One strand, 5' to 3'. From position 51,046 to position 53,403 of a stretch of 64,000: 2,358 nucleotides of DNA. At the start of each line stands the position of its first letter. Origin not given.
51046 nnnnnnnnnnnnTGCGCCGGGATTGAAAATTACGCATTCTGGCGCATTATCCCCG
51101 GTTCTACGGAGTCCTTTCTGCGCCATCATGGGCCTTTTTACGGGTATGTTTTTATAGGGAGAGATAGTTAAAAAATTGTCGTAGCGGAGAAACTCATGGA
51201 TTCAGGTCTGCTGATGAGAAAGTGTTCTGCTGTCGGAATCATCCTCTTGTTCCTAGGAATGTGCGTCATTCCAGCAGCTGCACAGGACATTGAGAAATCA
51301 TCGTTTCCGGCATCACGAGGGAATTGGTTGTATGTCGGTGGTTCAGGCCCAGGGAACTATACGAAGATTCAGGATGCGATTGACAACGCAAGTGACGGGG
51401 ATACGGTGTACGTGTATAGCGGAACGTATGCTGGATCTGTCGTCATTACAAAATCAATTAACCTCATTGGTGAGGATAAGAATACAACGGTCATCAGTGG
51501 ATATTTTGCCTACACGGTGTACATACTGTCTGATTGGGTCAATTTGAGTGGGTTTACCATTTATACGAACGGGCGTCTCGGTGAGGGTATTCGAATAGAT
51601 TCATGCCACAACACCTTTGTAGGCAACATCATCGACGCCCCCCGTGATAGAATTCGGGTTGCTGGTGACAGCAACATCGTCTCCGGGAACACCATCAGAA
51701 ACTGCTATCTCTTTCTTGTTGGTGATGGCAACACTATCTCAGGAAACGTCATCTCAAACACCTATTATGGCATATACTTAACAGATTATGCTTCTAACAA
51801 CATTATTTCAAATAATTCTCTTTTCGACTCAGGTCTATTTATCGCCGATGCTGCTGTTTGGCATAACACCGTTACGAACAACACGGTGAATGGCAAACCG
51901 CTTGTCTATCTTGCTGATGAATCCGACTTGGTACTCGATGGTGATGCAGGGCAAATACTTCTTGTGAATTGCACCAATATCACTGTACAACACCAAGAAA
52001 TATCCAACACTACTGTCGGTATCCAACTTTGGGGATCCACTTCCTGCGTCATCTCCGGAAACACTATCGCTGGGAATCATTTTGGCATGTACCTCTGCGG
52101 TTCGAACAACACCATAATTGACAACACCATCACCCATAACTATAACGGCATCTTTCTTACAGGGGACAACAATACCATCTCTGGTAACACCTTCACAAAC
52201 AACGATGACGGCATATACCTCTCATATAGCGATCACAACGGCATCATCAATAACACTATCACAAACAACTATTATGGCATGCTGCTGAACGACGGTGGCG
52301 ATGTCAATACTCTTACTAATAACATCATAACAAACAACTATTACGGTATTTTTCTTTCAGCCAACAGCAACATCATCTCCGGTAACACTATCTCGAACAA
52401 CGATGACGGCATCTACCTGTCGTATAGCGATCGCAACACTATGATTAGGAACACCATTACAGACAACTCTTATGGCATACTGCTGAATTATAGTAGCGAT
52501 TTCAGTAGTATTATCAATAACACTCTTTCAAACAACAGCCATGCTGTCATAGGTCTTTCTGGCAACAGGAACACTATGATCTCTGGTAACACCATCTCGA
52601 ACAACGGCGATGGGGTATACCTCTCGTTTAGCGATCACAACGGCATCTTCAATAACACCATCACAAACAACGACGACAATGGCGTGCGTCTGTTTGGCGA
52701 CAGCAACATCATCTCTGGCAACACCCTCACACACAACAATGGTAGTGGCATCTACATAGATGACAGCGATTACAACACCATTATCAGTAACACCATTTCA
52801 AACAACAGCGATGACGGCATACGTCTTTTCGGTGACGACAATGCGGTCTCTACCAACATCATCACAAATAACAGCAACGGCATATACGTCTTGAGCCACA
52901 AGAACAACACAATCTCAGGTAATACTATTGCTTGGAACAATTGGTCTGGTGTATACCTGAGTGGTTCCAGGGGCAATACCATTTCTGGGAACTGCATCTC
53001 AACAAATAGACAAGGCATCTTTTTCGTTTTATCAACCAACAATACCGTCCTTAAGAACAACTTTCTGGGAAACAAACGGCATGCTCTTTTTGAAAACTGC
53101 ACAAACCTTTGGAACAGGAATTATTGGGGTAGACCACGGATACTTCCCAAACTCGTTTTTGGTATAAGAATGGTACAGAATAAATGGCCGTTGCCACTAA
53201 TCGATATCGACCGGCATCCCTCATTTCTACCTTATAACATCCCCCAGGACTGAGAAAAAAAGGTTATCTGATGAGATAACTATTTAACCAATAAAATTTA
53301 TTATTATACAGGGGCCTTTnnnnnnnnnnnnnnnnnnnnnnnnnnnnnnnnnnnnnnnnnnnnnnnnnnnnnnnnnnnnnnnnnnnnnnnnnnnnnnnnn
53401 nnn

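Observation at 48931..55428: Duplicated ASST-like beta-propeller + CxxCxxCC gene module, with an AT-rich block between a decayed and an intact ykgJ-like copy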

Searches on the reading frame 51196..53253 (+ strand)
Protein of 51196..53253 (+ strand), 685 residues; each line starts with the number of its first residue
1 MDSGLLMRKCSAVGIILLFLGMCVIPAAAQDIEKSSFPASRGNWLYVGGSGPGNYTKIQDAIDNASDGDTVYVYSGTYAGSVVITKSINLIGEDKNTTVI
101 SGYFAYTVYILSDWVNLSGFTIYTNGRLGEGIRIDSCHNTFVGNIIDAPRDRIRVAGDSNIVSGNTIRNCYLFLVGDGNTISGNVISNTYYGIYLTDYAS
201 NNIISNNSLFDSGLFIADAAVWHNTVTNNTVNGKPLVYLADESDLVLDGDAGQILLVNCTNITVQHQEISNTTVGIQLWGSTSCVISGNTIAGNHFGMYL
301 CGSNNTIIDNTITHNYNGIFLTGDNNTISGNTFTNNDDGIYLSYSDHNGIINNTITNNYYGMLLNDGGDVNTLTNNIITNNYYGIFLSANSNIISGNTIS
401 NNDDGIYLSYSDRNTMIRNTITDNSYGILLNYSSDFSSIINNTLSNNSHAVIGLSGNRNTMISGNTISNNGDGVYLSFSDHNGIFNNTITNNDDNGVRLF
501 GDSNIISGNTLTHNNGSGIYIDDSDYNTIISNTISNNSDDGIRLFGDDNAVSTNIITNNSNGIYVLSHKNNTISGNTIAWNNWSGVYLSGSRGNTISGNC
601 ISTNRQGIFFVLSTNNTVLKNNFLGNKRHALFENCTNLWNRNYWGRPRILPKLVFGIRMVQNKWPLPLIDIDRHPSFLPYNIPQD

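Call 7: search_protein_families(library=pfam, proteins=[window:51196-53253:+], max_evalue=0.01)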
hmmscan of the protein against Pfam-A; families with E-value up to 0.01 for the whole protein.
window:51196-53253:+ (685 aa): 2 families
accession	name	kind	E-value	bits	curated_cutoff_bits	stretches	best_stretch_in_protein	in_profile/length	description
PF13229.12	Beta_helix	-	2.6e-91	303.8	25.9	6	254-392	3-149/158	Right handed beta helix region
PF05048.19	NosD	-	5.6e-72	242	23.6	5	248-382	35-173/212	Periplasmic copper-binding protein (NosD)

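Call 37: search_protein_families(library=ncbifam, proteins=[window:51196-53253:+], max_evalue=0.01)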
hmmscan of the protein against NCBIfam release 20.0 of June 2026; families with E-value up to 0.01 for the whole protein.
window:51196-53253:+ (685 aa): 3 families
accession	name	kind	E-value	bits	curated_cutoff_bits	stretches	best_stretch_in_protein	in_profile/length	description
TIGR03804.1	para_beta_helix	repeat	6.9e-66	217.7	19.45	11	384-426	1-44/44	parallel beta-helix repeat protein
TIGR04247.1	NosD_copper_fam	subfamily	6.2e-43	146.8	300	3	250-456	75-294/377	nitrous oxide reductase family maturation protein NosD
NF047854.1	LIC10774_subfam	equivalog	3.9e-08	32.6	380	0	253-322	196-274/358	LIC10774/LIC10365 family surface protein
